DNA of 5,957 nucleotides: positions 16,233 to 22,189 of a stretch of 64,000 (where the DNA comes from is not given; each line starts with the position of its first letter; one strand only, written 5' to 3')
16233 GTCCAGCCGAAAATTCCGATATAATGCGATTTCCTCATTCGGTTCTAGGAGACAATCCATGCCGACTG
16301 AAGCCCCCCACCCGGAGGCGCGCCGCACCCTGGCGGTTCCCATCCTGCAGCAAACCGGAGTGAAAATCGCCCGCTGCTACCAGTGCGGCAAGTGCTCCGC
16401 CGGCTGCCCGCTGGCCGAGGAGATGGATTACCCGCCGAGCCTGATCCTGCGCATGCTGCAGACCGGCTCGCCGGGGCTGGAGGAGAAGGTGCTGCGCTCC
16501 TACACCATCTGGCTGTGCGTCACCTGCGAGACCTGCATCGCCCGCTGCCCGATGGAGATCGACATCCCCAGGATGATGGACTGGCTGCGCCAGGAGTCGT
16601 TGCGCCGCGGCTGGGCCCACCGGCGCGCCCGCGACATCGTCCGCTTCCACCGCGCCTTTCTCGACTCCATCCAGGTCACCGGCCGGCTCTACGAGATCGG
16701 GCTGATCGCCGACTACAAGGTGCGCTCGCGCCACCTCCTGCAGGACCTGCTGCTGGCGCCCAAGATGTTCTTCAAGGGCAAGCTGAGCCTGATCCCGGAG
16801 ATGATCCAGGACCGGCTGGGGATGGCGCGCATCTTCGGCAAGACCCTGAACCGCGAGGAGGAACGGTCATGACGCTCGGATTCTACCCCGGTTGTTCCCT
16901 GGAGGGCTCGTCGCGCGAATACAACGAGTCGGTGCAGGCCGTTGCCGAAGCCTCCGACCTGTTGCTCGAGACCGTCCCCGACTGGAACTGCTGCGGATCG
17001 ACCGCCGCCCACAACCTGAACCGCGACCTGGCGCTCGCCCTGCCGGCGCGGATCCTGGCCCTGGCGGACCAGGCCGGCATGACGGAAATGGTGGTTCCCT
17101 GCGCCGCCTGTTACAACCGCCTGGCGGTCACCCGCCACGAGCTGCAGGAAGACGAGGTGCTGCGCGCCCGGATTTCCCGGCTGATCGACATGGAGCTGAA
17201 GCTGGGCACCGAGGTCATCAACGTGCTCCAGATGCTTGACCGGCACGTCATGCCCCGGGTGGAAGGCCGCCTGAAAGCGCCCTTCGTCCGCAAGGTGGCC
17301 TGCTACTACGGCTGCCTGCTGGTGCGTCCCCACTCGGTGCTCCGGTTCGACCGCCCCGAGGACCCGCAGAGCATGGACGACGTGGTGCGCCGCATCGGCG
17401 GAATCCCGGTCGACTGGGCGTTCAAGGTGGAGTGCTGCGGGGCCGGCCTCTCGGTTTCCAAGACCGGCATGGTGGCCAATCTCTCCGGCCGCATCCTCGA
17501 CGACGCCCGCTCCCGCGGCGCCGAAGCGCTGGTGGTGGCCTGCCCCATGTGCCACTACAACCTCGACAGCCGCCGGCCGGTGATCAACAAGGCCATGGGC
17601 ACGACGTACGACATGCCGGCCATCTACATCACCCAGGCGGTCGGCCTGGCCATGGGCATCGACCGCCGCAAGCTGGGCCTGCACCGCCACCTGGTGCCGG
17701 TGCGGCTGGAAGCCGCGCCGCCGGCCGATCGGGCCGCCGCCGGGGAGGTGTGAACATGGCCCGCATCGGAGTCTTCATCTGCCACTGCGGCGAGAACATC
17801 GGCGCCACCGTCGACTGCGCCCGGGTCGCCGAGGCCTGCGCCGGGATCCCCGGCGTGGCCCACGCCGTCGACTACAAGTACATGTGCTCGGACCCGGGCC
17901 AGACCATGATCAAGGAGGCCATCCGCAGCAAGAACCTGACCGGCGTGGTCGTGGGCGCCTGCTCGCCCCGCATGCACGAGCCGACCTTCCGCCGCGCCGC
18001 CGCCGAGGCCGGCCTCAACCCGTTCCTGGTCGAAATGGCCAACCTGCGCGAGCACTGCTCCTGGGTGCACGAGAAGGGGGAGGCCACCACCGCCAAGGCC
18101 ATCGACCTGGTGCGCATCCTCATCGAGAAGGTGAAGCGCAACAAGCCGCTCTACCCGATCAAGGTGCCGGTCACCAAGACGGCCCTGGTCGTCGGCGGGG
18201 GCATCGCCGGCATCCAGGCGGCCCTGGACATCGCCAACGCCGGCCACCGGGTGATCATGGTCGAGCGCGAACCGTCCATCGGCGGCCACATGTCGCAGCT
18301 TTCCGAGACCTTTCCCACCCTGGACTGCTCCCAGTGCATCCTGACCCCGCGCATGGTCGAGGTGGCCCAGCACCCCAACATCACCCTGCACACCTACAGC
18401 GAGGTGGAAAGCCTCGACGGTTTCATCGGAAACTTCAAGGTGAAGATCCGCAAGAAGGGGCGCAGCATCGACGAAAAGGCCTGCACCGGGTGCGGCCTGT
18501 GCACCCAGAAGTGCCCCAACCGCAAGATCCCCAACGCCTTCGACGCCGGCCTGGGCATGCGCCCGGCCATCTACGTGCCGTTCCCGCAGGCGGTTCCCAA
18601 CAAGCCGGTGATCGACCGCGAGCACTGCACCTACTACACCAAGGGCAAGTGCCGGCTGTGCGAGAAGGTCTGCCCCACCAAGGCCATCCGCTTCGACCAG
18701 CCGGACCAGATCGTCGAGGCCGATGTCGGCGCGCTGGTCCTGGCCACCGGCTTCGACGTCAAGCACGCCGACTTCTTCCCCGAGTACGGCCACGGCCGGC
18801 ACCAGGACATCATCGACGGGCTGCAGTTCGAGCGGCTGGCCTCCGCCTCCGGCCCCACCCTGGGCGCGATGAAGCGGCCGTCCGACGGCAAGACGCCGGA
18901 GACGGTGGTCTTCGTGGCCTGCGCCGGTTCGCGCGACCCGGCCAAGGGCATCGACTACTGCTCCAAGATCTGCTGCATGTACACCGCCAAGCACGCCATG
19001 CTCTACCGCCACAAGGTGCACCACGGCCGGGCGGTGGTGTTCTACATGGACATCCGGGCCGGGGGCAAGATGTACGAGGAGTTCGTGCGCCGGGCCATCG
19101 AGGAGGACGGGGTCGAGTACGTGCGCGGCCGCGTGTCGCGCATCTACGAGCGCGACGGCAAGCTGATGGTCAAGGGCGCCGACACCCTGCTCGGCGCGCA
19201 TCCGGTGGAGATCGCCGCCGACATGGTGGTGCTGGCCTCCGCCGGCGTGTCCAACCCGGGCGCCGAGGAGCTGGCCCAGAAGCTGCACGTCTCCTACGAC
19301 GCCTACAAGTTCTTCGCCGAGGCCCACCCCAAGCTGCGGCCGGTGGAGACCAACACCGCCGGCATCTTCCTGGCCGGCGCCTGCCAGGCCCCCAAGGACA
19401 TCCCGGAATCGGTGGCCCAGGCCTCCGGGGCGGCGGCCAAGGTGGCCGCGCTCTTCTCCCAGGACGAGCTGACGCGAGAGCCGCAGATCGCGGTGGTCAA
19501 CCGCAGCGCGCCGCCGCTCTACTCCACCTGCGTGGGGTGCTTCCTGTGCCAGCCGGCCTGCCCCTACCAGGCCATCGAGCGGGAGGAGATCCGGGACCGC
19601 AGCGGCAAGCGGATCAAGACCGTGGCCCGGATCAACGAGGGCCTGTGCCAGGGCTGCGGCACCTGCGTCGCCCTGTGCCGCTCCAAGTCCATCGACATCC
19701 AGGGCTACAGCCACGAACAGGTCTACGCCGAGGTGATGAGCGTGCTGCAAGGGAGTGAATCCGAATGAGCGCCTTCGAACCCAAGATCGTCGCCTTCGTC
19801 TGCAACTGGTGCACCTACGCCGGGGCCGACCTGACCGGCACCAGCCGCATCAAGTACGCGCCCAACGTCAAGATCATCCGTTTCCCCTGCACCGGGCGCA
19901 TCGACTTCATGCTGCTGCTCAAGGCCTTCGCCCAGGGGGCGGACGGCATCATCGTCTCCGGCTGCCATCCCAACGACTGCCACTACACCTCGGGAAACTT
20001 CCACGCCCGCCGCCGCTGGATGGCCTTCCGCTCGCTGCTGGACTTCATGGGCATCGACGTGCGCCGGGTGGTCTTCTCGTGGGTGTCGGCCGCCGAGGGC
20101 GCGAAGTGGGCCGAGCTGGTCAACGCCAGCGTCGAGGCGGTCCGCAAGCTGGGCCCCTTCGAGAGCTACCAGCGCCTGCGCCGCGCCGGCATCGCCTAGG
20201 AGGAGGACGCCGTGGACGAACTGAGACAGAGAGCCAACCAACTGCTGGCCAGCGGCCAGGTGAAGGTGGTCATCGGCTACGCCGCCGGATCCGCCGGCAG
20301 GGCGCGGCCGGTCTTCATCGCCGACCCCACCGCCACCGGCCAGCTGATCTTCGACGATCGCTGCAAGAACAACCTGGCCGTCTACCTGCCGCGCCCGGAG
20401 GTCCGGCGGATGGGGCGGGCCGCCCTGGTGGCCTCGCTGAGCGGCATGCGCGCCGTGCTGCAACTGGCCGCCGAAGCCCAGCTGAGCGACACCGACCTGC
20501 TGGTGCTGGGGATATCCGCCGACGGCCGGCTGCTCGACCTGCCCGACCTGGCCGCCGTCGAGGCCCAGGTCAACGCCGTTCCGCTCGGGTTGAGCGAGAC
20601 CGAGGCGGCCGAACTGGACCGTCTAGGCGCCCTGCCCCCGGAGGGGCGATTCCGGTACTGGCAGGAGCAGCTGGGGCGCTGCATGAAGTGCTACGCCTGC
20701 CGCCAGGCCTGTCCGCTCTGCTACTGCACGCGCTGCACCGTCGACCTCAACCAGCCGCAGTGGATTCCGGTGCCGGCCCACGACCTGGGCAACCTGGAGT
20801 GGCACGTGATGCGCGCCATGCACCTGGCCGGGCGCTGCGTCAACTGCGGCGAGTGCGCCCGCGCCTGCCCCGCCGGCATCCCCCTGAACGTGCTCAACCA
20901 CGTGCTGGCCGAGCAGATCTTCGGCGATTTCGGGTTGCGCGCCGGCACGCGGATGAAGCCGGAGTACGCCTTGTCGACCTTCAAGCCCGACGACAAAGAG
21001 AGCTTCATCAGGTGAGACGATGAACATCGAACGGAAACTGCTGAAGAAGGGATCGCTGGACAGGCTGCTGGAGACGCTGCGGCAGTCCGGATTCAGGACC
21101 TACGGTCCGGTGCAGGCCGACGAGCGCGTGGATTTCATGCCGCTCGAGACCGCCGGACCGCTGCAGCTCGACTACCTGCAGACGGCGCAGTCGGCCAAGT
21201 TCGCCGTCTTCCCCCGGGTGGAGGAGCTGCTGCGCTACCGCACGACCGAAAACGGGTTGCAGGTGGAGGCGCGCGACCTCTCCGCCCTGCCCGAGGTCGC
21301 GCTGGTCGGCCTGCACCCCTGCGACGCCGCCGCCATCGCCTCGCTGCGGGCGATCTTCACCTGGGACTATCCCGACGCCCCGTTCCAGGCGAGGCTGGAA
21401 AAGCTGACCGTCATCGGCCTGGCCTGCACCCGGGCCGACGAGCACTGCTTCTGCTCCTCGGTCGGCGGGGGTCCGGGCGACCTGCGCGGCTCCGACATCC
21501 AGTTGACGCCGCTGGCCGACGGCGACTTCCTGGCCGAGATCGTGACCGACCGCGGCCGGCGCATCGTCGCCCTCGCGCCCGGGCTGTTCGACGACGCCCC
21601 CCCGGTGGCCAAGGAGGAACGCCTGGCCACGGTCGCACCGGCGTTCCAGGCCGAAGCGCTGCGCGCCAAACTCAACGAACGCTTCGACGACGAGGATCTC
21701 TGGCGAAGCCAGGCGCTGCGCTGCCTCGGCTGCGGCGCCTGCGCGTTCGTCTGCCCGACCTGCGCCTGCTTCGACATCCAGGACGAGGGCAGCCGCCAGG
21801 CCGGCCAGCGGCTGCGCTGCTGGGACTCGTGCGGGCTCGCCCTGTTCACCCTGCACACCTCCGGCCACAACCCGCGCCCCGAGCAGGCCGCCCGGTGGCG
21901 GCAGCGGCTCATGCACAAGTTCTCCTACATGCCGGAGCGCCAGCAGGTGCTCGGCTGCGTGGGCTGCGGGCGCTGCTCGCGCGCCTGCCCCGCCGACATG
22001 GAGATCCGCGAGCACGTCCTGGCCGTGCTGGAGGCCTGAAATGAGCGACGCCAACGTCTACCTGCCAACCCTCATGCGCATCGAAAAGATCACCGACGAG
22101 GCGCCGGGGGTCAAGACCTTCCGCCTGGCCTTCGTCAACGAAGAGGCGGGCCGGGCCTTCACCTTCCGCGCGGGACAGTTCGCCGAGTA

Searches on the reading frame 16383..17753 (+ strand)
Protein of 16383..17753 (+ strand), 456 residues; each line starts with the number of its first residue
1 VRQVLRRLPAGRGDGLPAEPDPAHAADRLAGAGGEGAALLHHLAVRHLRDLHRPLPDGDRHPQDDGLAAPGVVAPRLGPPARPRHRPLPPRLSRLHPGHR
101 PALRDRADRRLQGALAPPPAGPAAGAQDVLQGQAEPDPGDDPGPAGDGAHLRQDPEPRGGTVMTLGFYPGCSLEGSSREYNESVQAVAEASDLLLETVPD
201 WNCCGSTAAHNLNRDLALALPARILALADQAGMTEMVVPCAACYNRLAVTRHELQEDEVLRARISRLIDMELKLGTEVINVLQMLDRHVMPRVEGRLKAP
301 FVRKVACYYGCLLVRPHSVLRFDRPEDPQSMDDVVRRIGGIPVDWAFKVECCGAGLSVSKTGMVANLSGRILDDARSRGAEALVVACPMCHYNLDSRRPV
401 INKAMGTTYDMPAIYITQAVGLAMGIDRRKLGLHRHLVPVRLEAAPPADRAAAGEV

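Call 9: search_protein_families(library=pfam, proteins=[window:16383-17753:+], max_evalue=0.01)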
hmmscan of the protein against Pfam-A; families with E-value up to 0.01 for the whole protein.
window:16383-17753:+ (456 aa): 1 family
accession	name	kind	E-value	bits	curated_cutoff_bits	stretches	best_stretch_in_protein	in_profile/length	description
PF02754.22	CCG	-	7.2e-20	71.3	20.6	2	166-247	2-84/85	Cysteine-rich domain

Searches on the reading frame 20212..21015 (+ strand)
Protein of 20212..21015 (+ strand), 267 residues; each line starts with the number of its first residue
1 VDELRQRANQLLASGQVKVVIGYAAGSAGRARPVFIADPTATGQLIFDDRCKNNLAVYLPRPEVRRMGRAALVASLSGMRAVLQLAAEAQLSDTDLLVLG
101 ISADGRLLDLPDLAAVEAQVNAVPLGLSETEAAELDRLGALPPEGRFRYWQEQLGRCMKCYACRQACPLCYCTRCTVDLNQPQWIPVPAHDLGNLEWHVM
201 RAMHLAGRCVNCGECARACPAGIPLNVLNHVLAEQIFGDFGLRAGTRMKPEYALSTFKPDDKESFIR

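Call 9: search_protein_families(library=pfam, proteins=[window:20212-21015:+], max_evalue=0.01)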
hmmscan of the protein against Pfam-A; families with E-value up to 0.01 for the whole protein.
window:20212-21015:+ (267 aa): 10 families
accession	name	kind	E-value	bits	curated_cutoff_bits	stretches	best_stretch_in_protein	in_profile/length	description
PF13187.11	Fer4_9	-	2.4e-05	24.7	27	0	156-222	1-50/52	4Fe-4S dicluster domain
PF12838.12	Fer4_7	-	2.6e-05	25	27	1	156-223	1-52/52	4Fe-4S dicluster domain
PF13183.11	Fer4_8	-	2.7e-05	25.1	27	1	154-223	2-68/68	4Fe-4S dicluster domain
PF13534.11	Fer4_17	-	0.00012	22.9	22.2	1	156-223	1-60/61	4Fe-4S dicluster domain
PF00037.32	Fer4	-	0.00014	22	21.1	1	207-223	6-22/24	4Fe-4S binding domain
PF13237.11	Fer4_10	-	0.00017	21.9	25.5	1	207-221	7-21/53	4Fe-4S dicluster domain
PF12797.12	Fer4_2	-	0.00023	21.4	24.5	1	206-221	7-22/22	4Fe-4S binding domain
PF12837.12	Fer4_6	-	0.00024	21.3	25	1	207-223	7-23/24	4Fe-4S binding domain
PF17179.9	Fer4_22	-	0.0035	18.6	27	0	208-223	1-16/95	4Fe-4S dicluster domain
PF12798.12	Fer4_3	-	0.0059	17.8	27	0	157-168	1-12/15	4Fe-4S binding domain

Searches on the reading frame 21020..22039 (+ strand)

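Call 9: search_protein_families(library=pfam, proteins=[window:21020-22039:+], max_evalue=0.01)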
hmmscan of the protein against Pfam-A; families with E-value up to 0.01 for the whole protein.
window:21020-22039:+ (339 aa): 13 families
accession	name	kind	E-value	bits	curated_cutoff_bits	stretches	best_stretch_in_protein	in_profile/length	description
PF17179.9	Fer4_22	-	8.4e-33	113.5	27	1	234-326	1-94/95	4Fe-4S dicluster domain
PF12838.12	Fer4_7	-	9.9e-09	36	27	2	234-326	1-51/52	4Fe-4S dicluster domain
PF13534.11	Fer4_17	-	1.2e-07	32.6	22.2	2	267-327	8-60/61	4Fe-4S dicluster domain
PF13183.11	Fer4_8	-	6.7e-07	30.2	27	1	232-326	2-67/68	4Fe-4S dicluster domain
PF00037.32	Fer4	-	6.8e-07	29.3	21.1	2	234-247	7-20/24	4Fe-4S binding domain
PF12797.12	Fer4_2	-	1e-06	28.7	24.5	1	233-247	8-22/22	4Fe-4S binding domain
PF13237.11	Fer4_10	-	1.8e-06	28.2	25.5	1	312-325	8-21/53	4Fe-4S dicluster domain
PF14697.11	Fer4_21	-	3.4e-06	27.5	35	1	223-251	29-57/59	4Fe-4S dicluster domain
PF25160.1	LdpA_Fe-S-bd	-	7.3e-06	26.1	27.6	1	312-327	27-42/49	LdpA Fe-S cluster-binding domain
PF13187.11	Fer4_9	-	8.3e-06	26.2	27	0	234-326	1-50/52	4Fe-4S dicluster domain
PF12837.12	Fer4_6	-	0.00088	19.6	25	0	313-325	9-21/24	4Fe-4S binding domain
PF13746.11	Fer4_18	-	0.0015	19.1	27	0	298-331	46-79/114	4Fe-4S dicluster domain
PF13484.11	Fer4_16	-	0.0022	19.2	30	0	266-325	7-65/66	4Fe-4S double cluster binding domain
